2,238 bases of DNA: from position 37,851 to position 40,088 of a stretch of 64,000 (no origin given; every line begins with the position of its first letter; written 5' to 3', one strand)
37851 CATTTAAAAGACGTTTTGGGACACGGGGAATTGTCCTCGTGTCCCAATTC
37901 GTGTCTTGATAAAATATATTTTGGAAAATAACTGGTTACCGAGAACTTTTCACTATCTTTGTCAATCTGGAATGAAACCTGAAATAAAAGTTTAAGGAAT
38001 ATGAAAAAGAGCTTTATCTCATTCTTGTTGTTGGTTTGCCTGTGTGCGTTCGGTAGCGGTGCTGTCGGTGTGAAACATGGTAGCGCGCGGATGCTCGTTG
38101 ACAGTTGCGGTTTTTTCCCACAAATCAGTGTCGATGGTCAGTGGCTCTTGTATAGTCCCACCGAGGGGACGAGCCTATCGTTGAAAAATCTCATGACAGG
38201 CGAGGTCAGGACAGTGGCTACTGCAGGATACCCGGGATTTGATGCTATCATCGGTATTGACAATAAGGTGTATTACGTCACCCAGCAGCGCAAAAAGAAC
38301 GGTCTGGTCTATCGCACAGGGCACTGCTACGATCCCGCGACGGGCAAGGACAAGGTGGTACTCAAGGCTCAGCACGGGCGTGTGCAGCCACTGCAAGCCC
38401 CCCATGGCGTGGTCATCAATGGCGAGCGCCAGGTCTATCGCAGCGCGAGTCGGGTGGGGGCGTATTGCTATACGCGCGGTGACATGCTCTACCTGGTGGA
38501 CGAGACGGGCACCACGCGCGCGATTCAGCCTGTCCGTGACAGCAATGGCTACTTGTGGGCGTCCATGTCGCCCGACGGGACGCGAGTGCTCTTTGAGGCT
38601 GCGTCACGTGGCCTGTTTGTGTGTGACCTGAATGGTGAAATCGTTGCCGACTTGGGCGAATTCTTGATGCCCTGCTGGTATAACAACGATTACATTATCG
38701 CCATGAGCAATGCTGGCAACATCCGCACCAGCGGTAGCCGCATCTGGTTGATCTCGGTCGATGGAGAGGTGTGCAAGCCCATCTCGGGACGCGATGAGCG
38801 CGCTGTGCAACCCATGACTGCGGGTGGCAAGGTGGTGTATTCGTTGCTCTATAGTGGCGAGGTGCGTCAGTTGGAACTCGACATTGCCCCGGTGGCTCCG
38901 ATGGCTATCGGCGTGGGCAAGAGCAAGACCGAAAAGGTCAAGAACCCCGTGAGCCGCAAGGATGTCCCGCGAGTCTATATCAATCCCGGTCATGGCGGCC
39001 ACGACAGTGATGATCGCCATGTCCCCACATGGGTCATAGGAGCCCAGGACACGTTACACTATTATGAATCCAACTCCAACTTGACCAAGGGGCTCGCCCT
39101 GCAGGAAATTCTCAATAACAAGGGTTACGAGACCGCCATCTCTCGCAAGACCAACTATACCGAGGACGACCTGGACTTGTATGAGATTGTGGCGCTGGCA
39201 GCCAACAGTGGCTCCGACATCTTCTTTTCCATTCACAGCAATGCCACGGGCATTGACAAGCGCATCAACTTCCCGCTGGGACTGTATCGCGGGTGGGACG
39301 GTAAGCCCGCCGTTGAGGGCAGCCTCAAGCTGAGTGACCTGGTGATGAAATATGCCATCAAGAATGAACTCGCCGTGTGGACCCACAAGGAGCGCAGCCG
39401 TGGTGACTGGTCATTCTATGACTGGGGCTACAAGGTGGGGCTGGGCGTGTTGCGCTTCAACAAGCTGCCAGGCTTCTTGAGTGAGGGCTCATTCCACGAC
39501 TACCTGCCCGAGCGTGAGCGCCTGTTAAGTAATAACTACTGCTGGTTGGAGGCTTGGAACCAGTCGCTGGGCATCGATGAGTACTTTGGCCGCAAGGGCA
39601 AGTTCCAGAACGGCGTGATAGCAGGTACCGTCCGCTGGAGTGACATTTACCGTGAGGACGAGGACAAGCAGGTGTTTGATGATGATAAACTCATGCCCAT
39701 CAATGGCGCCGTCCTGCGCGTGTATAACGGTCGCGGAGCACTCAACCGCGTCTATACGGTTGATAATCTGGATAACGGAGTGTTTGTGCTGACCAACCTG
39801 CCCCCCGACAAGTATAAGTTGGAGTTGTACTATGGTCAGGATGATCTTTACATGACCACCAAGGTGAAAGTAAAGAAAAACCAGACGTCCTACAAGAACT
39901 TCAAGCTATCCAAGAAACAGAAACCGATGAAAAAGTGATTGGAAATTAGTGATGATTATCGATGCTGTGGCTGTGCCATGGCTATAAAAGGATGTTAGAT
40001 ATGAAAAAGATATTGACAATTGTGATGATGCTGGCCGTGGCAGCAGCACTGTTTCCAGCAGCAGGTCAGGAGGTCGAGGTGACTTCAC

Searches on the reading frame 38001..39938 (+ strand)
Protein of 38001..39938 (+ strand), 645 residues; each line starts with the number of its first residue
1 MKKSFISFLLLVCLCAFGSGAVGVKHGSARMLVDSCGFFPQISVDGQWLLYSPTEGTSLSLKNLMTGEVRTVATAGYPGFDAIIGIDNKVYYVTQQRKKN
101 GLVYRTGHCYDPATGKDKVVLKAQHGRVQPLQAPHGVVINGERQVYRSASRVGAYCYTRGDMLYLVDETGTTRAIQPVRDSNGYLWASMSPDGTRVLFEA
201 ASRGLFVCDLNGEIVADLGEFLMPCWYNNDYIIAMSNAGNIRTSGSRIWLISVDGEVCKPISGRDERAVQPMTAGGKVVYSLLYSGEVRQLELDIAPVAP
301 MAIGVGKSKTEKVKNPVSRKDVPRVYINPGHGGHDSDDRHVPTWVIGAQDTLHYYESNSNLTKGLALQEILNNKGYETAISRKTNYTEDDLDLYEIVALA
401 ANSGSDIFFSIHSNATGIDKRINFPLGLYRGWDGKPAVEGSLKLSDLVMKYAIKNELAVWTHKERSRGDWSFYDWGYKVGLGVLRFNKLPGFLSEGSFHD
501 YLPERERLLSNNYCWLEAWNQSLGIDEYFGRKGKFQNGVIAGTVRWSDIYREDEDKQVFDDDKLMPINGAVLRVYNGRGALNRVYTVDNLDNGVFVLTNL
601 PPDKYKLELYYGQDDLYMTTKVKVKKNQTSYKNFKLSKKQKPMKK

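Call 32: search_protein_families(library=pfam, proteins=[window:38001-39938:+], max_evalue=0.00001)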
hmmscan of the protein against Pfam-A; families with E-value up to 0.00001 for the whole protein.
window:38001-39938:+ (645 aa): 1 family
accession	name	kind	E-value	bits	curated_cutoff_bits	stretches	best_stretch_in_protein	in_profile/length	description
PF01520.23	Amidase_3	-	2e-13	51.2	27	1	325-513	1-160/174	N-acetylmuramoyl-L-alanine amidase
